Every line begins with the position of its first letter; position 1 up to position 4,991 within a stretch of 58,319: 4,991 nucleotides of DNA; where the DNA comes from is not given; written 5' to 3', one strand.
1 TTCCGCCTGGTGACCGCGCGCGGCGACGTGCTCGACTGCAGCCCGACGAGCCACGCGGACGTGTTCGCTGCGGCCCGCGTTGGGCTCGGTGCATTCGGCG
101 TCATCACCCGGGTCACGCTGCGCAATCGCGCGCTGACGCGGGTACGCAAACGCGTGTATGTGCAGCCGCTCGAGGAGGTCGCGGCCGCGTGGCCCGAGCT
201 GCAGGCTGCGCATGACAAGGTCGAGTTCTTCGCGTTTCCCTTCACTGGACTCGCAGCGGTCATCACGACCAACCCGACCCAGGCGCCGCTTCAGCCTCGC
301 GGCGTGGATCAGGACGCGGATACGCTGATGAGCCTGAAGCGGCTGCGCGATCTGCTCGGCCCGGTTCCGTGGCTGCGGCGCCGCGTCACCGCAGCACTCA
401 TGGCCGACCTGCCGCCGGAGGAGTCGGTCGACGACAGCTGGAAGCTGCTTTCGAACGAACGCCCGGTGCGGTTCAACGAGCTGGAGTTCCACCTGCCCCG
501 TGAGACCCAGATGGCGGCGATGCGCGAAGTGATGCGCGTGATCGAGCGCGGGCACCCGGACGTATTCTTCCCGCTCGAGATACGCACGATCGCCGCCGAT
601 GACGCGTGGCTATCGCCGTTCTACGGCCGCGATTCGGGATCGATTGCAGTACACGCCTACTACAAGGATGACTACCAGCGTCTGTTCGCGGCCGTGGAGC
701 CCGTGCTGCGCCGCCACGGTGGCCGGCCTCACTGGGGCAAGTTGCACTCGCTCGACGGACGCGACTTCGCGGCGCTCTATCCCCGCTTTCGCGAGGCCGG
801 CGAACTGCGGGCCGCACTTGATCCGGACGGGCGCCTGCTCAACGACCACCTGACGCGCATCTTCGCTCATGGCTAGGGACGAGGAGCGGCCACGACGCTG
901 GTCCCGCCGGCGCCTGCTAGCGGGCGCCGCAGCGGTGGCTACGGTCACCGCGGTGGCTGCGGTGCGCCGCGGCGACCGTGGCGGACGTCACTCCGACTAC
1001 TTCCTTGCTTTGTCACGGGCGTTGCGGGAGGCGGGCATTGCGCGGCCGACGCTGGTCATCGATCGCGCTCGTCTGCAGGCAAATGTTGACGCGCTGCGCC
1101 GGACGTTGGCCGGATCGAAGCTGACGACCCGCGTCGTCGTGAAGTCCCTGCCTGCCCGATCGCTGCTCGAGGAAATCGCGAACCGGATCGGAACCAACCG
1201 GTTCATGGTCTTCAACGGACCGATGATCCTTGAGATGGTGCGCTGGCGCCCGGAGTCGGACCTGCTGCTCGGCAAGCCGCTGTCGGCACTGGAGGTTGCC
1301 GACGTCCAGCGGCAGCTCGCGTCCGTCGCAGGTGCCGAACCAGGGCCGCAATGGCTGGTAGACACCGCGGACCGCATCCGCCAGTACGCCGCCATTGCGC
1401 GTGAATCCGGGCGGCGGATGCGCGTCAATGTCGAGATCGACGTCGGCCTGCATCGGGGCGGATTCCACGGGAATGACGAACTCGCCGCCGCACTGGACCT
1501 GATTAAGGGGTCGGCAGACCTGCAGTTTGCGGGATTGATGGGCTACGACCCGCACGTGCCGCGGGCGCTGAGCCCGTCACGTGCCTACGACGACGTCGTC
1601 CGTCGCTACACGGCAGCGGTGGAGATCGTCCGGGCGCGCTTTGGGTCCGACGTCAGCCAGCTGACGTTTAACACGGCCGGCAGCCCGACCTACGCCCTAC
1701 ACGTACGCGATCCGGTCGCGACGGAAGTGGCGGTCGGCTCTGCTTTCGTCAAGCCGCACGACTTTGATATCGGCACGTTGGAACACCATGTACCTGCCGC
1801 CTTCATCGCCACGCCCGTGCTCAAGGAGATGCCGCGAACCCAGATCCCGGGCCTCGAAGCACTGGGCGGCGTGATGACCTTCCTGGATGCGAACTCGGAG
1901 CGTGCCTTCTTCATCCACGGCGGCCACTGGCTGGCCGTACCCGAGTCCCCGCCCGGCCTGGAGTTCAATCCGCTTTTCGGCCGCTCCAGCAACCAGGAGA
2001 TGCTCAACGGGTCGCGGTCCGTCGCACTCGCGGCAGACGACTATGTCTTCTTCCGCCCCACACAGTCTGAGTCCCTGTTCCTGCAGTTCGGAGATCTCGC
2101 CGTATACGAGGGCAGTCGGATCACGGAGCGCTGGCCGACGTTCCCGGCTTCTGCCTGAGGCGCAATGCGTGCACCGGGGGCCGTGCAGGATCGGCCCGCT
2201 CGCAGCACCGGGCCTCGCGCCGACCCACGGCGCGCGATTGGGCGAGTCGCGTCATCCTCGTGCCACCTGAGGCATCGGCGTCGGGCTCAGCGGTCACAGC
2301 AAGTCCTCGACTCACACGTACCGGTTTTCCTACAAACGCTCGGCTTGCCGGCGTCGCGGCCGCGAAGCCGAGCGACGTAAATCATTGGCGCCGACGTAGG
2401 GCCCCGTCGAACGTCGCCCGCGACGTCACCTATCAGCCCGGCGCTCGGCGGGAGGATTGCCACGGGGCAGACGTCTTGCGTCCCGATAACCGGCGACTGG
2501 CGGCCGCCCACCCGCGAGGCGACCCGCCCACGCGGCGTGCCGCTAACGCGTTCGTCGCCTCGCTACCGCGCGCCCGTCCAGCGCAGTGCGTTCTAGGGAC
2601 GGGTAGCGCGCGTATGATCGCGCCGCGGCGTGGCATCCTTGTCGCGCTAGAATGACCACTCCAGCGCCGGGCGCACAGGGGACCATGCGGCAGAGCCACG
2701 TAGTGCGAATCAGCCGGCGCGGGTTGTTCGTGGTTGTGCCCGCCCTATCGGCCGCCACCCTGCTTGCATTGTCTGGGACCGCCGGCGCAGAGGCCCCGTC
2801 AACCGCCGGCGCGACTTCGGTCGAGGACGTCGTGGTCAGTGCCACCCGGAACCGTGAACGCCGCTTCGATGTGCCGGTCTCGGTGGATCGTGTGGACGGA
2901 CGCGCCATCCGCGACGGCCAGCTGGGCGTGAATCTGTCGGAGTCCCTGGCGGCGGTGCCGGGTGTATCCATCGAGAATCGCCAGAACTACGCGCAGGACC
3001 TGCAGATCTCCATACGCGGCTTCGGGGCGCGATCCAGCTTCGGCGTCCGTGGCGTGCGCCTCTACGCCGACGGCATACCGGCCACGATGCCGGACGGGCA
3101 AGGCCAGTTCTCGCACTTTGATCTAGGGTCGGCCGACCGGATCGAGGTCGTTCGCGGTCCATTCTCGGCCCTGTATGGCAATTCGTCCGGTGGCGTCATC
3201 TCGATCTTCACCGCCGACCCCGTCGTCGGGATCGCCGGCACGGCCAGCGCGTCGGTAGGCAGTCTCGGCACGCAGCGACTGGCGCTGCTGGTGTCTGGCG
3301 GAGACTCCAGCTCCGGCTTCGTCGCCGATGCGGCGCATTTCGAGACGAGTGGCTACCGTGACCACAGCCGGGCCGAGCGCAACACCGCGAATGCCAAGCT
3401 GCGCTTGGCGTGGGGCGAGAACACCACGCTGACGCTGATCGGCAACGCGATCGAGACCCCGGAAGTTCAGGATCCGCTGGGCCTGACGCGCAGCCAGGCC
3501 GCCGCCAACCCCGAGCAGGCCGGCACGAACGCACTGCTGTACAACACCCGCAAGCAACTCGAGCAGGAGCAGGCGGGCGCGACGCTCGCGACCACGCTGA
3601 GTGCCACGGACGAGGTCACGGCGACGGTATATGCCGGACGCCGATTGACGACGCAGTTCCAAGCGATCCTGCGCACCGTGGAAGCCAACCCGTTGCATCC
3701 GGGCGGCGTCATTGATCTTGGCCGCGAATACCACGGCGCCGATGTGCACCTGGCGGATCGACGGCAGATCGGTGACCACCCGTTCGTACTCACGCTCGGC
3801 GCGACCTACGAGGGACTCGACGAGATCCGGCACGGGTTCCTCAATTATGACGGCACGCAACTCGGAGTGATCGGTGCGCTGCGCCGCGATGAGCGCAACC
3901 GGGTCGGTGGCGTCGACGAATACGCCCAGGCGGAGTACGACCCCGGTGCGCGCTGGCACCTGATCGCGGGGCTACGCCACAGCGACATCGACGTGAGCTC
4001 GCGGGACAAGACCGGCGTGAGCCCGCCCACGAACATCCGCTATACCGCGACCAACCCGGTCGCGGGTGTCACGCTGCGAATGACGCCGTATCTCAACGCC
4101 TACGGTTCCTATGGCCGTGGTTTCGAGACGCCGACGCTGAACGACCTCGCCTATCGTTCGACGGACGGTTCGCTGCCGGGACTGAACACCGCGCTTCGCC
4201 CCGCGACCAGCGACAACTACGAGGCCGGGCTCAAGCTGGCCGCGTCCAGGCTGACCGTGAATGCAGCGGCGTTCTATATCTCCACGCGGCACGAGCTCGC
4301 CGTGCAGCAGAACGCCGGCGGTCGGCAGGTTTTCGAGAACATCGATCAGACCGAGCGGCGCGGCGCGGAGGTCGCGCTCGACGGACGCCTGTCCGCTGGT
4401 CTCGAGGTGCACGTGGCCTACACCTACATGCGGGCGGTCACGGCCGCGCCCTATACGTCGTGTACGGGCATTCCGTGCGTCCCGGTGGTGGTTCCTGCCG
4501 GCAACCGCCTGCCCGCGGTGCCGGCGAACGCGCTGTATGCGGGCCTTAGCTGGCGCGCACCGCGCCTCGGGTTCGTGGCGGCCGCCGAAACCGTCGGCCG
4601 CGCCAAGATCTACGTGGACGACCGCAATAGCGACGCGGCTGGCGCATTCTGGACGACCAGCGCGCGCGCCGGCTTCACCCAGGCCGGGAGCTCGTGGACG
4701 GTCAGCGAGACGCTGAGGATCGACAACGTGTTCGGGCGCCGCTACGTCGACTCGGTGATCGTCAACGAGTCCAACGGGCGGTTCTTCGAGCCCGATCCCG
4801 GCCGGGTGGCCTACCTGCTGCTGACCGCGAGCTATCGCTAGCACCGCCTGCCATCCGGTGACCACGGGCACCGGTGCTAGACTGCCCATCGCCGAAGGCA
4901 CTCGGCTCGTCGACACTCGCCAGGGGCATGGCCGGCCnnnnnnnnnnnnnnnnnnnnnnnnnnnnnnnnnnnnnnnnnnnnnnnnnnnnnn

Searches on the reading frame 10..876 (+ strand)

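Call 51: search_protein_families(library=pfam, proteins=[window:10-876:+], max_evalue=0.00001)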
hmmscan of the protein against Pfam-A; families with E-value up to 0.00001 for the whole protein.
window:10-876:+ (288 aa): 1 family
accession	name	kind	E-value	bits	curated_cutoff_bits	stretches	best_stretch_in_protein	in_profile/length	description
PF04030.19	ALO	-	6.3e-51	174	23.1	1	35-283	1-257/258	D-arabinono-1,4-lactone oxidase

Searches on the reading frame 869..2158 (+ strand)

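Call 51: search_protein_families(library=pfam, proteins=[window:869-2158:+], max_evalue=0.00001)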
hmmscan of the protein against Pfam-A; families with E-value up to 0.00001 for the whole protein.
window:869-2158:+ (429 aa): 1 family
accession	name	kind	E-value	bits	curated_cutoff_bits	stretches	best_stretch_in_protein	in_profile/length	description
PF01168.26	Ala_racemase_N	-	1.5e-17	64.5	24.1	1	64-293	1-215/220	Alanine racemase, N-terminal domain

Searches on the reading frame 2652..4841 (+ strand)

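Call 51: search_protein_families(library=pfam, proteins=[window:2652-4841:+], max_evalue=0.00001)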
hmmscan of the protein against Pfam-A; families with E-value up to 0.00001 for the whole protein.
window:2652-4841:+ (729 aa): 2 families
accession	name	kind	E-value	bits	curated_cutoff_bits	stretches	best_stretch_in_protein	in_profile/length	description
PF00593.30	TonB_dep_Rec_b-barrel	-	1e-46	161.1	27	1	282-692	38-435/436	TonB dependent receptor-like, beta-barrel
PF07715.20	Plug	-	3.9e-19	69.6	23.9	1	72-182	3-107/107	TonB-dependent Receptor Plug Domain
